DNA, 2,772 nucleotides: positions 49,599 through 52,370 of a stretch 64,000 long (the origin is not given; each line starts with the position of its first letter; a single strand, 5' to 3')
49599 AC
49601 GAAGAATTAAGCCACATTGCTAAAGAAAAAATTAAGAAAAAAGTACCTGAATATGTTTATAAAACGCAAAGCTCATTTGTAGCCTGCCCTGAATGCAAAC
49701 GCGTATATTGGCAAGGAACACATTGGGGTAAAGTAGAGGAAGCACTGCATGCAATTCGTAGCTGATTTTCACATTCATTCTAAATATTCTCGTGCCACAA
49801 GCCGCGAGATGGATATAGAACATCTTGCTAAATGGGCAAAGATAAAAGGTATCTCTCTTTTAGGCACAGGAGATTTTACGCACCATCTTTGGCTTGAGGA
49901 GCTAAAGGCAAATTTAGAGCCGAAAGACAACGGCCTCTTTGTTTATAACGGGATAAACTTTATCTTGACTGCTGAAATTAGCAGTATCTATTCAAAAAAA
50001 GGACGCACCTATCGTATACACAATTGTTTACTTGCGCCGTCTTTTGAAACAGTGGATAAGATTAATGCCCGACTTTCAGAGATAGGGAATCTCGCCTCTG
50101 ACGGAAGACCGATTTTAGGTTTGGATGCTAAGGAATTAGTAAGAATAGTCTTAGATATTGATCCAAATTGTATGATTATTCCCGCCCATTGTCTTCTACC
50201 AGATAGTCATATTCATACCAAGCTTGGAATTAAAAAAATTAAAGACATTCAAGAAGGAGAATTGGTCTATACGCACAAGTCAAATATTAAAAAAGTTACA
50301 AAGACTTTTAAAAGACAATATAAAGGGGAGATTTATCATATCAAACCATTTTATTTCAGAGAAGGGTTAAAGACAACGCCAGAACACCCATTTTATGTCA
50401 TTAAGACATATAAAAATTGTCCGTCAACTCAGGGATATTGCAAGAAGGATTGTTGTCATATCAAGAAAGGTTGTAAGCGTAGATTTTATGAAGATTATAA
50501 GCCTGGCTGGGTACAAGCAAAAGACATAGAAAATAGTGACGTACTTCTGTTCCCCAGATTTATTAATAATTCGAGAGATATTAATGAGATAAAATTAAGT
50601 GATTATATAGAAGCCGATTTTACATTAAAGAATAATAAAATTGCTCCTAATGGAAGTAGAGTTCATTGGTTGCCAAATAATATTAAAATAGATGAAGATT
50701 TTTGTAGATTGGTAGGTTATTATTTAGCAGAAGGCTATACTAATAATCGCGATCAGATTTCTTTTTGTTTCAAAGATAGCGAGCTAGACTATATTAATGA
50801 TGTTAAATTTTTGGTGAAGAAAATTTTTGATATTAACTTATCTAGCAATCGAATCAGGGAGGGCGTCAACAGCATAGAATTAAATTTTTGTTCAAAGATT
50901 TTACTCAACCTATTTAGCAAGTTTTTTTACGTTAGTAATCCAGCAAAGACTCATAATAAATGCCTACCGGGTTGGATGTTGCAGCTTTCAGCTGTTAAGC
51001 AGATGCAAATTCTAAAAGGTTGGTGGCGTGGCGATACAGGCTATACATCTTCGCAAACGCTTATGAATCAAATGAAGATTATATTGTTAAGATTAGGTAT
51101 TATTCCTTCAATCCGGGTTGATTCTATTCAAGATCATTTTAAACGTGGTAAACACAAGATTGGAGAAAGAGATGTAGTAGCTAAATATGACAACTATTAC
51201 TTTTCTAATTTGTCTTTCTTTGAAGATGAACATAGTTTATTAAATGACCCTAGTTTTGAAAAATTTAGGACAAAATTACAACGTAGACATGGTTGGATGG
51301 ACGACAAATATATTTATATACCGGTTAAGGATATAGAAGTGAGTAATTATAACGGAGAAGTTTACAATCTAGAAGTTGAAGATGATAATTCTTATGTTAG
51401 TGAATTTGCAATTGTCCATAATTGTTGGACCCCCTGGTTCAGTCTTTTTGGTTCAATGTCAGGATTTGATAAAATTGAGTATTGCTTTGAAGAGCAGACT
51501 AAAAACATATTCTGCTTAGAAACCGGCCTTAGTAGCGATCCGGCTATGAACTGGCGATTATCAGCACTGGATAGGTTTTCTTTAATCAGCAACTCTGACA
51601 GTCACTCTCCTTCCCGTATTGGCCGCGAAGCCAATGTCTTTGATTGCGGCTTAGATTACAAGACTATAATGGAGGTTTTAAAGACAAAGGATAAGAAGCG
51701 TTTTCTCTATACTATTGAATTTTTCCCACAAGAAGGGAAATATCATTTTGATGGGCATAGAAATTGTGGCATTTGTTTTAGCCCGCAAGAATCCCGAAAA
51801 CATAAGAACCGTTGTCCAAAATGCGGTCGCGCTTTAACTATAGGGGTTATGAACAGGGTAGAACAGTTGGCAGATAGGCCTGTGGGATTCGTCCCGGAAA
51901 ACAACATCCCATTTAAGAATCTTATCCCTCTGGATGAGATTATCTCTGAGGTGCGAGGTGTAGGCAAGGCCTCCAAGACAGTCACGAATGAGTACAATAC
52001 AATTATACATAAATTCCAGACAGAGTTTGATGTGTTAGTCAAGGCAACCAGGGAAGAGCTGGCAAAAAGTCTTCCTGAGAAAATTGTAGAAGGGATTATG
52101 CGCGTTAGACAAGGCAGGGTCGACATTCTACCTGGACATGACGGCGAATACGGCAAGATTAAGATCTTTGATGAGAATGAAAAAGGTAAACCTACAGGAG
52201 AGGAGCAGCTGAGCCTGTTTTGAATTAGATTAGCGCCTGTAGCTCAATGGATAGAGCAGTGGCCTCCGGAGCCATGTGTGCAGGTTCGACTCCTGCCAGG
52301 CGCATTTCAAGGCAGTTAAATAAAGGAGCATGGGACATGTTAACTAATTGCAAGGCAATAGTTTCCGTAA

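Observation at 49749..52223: Bacterial endonuclease Q-like gene carrying a large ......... intein right after its PHP-fold metal-ligand histidine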

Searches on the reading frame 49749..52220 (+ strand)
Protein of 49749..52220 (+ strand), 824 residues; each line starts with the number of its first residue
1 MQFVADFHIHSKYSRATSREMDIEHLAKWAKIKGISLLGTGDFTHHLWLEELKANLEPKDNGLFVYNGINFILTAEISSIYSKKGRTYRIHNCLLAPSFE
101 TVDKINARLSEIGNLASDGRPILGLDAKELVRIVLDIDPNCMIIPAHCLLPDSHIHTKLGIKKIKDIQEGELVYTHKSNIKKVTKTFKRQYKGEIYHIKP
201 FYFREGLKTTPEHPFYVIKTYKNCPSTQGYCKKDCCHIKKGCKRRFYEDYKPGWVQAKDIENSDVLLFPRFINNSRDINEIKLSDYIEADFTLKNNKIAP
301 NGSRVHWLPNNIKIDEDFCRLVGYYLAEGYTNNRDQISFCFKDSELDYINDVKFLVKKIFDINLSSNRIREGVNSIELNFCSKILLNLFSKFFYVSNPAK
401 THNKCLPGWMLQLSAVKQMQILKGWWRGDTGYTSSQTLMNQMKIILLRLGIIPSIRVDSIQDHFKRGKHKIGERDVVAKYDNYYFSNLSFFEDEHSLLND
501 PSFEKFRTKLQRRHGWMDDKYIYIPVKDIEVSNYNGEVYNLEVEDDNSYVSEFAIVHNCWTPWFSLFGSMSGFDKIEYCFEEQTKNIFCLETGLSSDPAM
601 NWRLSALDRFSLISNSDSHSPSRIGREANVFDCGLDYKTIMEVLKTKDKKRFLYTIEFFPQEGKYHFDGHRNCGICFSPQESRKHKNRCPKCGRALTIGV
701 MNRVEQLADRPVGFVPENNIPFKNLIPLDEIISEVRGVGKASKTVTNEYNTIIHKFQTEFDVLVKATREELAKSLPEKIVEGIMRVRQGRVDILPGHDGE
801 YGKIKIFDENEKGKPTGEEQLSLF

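Call 4: search_protein_families(library=pfam, proteins=[window:49749-52220:+], max_evalue=1)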
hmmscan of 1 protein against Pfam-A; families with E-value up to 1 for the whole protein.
window:49749-52220:+ (824 aa): 6 families
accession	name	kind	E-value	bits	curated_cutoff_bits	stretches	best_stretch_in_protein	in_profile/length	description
PF14890.11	Intein_splicing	-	7.7e-13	49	35.8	2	251-558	75-155/155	Intein splicing domain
PF14528.11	LAGLIDADG_3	-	1.1e-05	26.1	22.5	1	432-469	29-64/82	LAGLIDADG-like domain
PF07591.16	PT-HINT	-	0.00011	22.9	27.7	1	155-219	2-73/137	Pretoxin HINT domain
PF13403.11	Hint_2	-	0.00046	21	28.4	1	148-193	2-47/147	Hint domain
PF19335.5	HMBD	-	0.004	17.5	23.6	1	676-697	4-26/28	Heavy metal binding domain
PF04641.18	Rtf2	-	0.088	12.6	27.4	1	644-696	103-156/258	Rtf2 RING-finger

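Call 16: find_encoding_contigs(protein=window:49749-52220:+, flank=10000, max_places=4)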
Protein window:49749-52220:+ (824 aa): 4 contigs read that carry it; 2 places shown.
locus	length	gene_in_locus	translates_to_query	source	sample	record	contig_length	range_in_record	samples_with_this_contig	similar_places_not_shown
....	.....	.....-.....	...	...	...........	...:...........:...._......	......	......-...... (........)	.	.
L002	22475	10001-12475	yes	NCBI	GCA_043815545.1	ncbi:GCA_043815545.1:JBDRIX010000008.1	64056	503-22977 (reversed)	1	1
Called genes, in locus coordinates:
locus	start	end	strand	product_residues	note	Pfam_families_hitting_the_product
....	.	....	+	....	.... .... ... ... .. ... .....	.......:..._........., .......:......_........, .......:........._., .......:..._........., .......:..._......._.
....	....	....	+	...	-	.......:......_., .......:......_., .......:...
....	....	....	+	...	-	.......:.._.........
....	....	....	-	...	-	-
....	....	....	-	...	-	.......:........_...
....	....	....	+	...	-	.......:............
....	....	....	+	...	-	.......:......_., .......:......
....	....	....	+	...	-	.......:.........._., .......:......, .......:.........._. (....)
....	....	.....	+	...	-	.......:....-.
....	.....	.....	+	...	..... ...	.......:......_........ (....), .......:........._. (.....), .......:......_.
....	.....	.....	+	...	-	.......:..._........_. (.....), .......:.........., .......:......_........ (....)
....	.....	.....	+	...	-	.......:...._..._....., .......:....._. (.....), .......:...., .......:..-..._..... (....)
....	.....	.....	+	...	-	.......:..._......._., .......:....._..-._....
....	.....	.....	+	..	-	-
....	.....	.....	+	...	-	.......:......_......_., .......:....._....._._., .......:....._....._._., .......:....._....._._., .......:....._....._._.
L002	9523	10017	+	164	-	PF01927:Mut7-C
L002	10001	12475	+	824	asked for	PF14890:Intein_splicing (weak), PF14528:LAGLIDADG_3 (faint), PF27218:MJ0043_C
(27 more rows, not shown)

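Call 43: search_protein_representatives(protein=window:49749-52220:+)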
Query: 824 residues. Proteins with E-value up to 0.001 (for the whole library): 10372; up to 1e-10: 5091; up to 1e-30: 1208. The best 150 are listed.
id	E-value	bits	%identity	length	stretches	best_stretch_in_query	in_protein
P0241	0.0e+00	1056.1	56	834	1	1-813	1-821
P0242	0.0e+00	1015.0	52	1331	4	21-619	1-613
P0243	4.5e-288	974.6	53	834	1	1-812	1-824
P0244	1.6e-271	919.8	53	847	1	1-824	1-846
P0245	1.8e-243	827.1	47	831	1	1-823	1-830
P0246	2.4e-235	800.2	48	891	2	1-644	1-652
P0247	1.1e-231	788.1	48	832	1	5-821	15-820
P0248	6.3e-230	782.3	46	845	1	1-816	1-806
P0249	4.2e-195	667.1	45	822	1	1-824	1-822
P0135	9.0e-183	626.3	46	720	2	67-634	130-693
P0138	3.9e-176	604.3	48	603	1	1-620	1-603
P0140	1.1e-175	602.8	48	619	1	1-611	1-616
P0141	3.2e-171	588.1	47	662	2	311-660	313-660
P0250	5.8e-158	544.2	54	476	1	374-811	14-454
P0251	2.0e-151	522.6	38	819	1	3-814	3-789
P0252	2.3e-147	509.2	58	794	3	573-822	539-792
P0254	2.8e-136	472.5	46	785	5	559-706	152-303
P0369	5.7e-114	398.7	46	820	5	1-147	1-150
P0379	2.2e-113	396.8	42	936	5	618-823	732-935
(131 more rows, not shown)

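Call 45: list_cluster_members(proteins=[P0251, P0241, P0243, P0244, P0245, P0247, P0248, P0249, P0242, window:49749-52220:+])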
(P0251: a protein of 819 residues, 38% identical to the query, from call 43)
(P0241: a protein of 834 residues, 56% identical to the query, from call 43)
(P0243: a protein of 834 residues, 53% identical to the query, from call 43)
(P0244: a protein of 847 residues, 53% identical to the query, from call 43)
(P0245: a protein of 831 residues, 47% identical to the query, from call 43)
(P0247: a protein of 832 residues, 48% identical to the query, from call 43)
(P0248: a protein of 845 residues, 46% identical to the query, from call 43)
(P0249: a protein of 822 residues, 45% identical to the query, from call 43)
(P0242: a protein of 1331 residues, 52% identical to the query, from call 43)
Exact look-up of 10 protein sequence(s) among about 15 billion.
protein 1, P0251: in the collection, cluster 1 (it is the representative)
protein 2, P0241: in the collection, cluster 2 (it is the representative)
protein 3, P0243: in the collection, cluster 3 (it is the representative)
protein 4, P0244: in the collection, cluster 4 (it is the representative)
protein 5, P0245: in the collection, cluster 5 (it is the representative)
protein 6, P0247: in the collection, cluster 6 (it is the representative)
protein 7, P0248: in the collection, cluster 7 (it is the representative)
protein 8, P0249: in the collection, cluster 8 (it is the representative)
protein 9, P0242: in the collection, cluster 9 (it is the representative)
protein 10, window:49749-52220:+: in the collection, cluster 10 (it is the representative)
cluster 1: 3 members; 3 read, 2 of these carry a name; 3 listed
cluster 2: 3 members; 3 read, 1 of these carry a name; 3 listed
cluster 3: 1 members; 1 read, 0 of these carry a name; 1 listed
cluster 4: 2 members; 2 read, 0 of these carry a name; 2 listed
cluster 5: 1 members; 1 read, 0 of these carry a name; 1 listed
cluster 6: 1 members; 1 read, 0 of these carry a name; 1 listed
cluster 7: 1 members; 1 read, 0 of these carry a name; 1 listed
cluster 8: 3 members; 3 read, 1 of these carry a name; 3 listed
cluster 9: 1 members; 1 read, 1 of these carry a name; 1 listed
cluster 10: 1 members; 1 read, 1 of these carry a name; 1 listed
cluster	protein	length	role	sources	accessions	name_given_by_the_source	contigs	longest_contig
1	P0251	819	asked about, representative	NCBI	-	-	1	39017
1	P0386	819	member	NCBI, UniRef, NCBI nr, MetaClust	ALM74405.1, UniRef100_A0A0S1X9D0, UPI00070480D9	hypothetical protein TBCH5v1_0436 [Thermococcus barophilus] | DOD-type homing endonuclease domain-containing protein n=1 Tax=Thermococcus barophilus ... | status=active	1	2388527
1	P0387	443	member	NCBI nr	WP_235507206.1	TIGR00375 family protein [Thermococcus barophilus]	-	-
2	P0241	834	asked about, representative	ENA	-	-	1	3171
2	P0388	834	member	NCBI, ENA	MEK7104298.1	MAG: LAGLIDADG family homing endonuclease [Patescibacteria group bacterium]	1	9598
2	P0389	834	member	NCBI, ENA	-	-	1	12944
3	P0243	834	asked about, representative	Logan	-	-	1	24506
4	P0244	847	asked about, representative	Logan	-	-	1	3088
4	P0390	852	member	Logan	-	-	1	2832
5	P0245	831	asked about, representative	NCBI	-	-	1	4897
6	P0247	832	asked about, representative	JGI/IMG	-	-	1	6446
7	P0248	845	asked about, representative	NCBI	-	-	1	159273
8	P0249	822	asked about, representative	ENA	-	-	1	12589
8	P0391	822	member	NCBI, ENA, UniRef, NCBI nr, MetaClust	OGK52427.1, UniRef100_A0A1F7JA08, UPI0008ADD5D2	hypothetical protein A2970_01215 [Candidatus Roizmanbacteria bacterium ... | DOD-type homing endonuclease domain-containing protein n=1 Tax=Candidatus Roizmanbacteria ... | MAG: hypothetical protein A2970_01215 [Candidatus Roizmanbacteria bacterium ...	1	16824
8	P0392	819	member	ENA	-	-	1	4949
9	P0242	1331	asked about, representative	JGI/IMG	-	PHP family Zn ribbon phosphoesterase/transcriptional regulator with XRE-family HTH domain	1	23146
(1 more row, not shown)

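Call 48: find_homologous_proteins(query=P0251, max_evalue=1e-20)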
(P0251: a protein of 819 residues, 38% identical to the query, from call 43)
Query P0251 (819 aa): 64 proteins with E <= 1e-20 among 8000 candidates.
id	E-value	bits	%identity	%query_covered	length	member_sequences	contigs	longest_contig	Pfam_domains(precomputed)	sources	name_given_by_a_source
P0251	0.0e+0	1890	100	100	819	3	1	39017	PF27218.1,PF14890.12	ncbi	-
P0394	0.0e+0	1616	83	100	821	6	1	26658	PF27218.1,PF14890.12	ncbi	-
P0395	0.0e+0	1615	82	100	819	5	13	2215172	PF27218.1,PF14528.12,PF14890.12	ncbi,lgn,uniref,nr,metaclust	ncbi:Mja hyp1 intein [Thermococcus litoralis DSM 5473]|uniref:Mja hyp1 intein n=2 Tax=Thermococcus l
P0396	0.0e+0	1557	81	97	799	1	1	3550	PF27218.1,PF14528.12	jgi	-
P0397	0.0e+0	1335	70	100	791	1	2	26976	PF27218.1,PF14890.12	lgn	-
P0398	0.0e+0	1041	57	95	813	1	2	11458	PF27218.1,PF14890.12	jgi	-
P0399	0.0e+0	1025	55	96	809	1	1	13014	PF27218.1,PF14890.12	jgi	jgi:uncharacterized protein (TIGR00375 family)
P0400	1.0e-294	998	54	97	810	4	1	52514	PF27218.1,PF14528.12,PF14890.12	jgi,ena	-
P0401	6.5e-293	992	55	95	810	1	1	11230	PF27218.1,PF14890.12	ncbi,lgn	-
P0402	2.0e-292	990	54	95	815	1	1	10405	PF27218.1,PF14890.12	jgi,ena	-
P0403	6.4e-288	975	55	95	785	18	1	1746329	PF27218.1,PF14890.12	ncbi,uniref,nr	ncbi:Hedgehog/intein hint domain protein [Methanocaldococcus vulcanius M7]|uniref:Hedgehog/intein hi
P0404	5.7e-174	598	41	96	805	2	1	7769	PF27218.1,PF14890.12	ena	-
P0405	1.6e-168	580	38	95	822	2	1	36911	PF27218.1,PF14528.12,PF14890.12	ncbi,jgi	-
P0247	5.0e-157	542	38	94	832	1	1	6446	PF27218.1,PF14528.12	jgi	-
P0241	3.5e-154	533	37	96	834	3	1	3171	PF27218.1,PF14528.12,PF14890.12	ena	-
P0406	2.8e-153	530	39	96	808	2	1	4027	PF27218.1,PF14890.12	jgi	-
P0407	3.0e-152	527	38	96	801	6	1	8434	PF27218.1,PF14890.12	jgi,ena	-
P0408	1.4e-151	524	37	95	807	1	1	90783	PF27218.1,PF14890.12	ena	-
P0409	6.0e-150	519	38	96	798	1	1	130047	PF27218.1,PF14890.12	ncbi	ncbi:MAG: hypothetical protein V1818_04400 [Candidatus Aenigmatarchaeota archaeon]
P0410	2.6e-149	517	36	95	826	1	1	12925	PF27218.1,PF14528.12,PF14890.12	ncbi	-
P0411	5.1e-146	506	35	95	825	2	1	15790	PF27218.1,PF14890.12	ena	-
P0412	1.3e-145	505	36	95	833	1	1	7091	PF27218.1,PF14528.12,PF14890.12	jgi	-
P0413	2.1e-145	504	35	98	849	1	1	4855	PF27218.1,PF14890.12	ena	-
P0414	1.7e-143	498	36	97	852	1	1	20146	PF27218.1,PF14528.12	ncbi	-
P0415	2.3e-143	497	36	95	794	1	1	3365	PF27218.1,PF14528.12,PF14890.12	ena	-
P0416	4.7e-143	496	35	95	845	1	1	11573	PF27218.1,PF14528.12,PF14890.12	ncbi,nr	ncbi:MAG: hypothetical protein HYS60_02180 [Candidatus Wildermuthbacteria bacterium]|nr:hypothetical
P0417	1.5e-142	494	35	94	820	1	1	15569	PF27218.1,PF14890.12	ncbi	-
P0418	6.1e-142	492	36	95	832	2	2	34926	PF27218.1,PF14890.12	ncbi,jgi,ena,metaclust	metaclust:\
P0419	7.0e-142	492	35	96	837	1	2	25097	PF27218.1,PF14890.12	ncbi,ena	ncbi:MAG: hypothetical protein AABW58_00625 [Nanoarchaeota archaeon]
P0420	1.9e-141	491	36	96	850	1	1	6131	PF27218.1,PF14528.12,PF14890.12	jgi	-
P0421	1.6e-140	488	38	97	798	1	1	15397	PF27218.1,PF14890.12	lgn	-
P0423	9.7e-139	482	35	95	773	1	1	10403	PF27218.1,PF14528.12,PF14890.12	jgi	-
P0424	1.6e-138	481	36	98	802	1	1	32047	PF27218.1,PF13403.12,PF14890.12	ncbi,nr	ncbi:hypothetical protein HYX04_03075 [Candidatus Woesearchaeota archaeon]|nr:hypothetical protein [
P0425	2.1e-138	481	36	97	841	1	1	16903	PF27218.1,PF14528.12,PF14890.12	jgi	jgi:uncharacterized protein (TIGR00375 family)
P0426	7.5e-137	476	36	96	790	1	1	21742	PF27218.1,PF14890.12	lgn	-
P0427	2.4e-135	471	36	96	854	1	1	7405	PF27218.1,PF14890.12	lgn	-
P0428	4.9e-135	470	35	95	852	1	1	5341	PF27218.1,PF14528.12,PF14890.12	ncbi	-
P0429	7.8e-135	469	35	95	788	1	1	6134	PF27218.1,PF14528.12,PF14890.12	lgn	-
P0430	9.2e-135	469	37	95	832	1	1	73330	PF27218.1,PF14528.12,PF14890.12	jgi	-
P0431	7.0e-133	462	35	97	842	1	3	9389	PF27218.1,PF14890.12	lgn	-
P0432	1.6e-132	461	33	96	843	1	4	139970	PF27218.1,PF14528.12,PF14890.12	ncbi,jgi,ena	-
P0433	2.5e-132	461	34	96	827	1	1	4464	PF27218.1,PF14528.12,PF14890.12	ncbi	-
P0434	1.7e-130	455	34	97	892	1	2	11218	PF27218.1,PF14528.12,PF14890.12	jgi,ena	-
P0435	3.7e-127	444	34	95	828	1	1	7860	PF27218.1,PF14890.12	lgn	-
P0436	3.9e-122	427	33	97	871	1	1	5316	PF27218.1,PF14528.12,PF14890.12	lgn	-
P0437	6.0e-111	390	49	34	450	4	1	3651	PF27218.1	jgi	jgi:uncharacterized protein (TIGR00375 family)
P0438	8.2e-60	221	26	96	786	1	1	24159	PF27218.1,PF14528.12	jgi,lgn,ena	-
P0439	1.8e-47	180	33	31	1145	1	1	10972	PF13538.13,PF27218.1,PF13086.13,PF01443.25,PF13604.13,PF13361.13,PF13245.13,PF00580.28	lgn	-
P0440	1.1e-45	174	36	30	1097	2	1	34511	PF13538.13,PF27218.1,PF13361.13,PF13245.13,PF00580.28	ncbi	-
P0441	2.1e-44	170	34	32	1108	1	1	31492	PF13538.13,PF27218.1,PF13361.13,PF13245.13,PF00580.28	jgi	jgi:DNA helicase-2/ATP-dependent DNA helicase PcrA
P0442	5.0e-43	165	28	36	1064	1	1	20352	PF13538.13,PF27218.1,PF13086.13,PF13604.13,PF13361.13,PF13245.13,PF00580.28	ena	-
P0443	2.6e-42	163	31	34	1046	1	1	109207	PF27218.1,PF13361.13,PF13245.13,PF00580.28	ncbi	-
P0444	5.5e-42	162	33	31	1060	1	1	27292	PF13538.13,PF27218.1,PF13086.13,PF13604.13,PF13361.13,PF13245.13,PF00580.28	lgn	-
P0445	2.0e-40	157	31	34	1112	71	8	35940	PF13538.13,PF27218.1,PF13604.13,PF13361.13,PF13245.13,PF00580.28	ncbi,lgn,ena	-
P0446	9.9e-39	151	34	30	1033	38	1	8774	PF13538.13,PF27218.1,PF13604.13,PF13361.13,PF13245.13,PF00580.28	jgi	jgi:uncharacterized protein (TIGR00375 family)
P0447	2.6e-38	150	31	30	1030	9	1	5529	PF13538.13,PF27218.1,PF13604.13,PF13361.13,PF13245.13,PF00580.28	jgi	jgi:uncharacterized protein (TIGR00375 family)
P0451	6.6e-33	132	29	30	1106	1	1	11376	PF13538.13,PF27218.1,PF01443.25,PF13604.13,PF13361.13,PF13245.13,PF00580.28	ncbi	-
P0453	2.0e-29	120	27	33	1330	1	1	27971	PF13538.13,PF27218.1,PF01443.25,PF13604.13,PF13361.13,PF13245.13,PF00580.28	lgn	-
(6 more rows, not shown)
